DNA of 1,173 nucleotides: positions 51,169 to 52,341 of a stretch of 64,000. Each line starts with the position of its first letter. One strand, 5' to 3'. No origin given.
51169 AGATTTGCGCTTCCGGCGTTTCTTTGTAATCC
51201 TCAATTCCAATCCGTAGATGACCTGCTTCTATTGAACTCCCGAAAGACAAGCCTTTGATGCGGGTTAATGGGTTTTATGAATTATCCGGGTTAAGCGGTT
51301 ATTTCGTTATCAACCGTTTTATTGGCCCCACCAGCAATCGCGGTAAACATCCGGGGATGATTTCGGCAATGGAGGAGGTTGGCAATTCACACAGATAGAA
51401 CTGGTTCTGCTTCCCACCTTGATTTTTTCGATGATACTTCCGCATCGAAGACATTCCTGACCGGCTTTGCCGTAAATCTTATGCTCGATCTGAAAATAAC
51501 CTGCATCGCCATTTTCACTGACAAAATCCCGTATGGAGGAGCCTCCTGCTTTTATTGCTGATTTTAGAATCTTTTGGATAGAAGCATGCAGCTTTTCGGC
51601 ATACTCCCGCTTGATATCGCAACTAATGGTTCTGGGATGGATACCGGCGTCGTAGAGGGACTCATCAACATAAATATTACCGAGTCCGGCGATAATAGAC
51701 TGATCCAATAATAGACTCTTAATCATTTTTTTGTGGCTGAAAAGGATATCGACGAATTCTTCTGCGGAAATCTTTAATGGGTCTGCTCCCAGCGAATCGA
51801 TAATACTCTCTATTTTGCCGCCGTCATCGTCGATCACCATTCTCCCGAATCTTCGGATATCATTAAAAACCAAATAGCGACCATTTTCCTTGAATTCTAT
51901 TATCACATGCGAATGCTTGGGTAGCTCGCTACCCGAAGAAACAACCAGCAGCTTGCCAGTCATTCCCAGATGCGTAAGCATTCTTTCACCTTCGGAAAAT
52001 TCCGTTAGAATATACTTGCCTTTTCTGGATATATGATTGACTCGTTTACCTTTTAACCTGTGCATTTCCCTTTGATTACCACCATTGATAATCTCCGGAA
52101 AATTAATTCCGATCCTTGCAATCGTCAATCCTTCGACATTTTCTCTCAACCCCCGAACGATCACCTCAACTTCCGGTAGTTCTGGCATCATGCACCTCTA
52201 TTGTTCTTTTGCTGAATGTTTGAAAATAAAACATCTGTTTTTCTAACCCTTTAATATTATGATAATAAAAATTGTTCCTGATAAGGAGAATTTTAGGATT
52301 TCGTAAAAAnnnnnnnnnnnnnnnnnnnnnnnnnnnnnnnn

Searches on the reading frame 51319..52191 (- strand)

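Call 67: search_protein_families(library=pfam, proteins=[window:51319-52191:-], max_evalue=0.00001)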
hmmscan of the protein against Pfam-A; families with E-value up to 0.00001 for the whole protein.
window:51319-52191:- (290 aa): 3 families
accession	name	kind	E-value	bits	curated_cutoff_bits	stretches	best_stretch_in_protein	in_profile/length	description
PF01149.29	Fapy_DNA_glyco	-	1.5e-32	113.1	25.5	1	2-118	1-117/117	Formamidopyrimidine-DNA glycosylase N-terminal domain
PF06831.19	H2TH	-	1.5e-24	86.2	34.7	1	134-222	1-91/93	Formamidopyrimidine-DNA glycosylase H2TH domain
PF06827.20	zf-FPG_IleRS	-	6.7e-07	29.5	21.3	1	244-272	1-29/30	Zinc finger found in FPG and IleRS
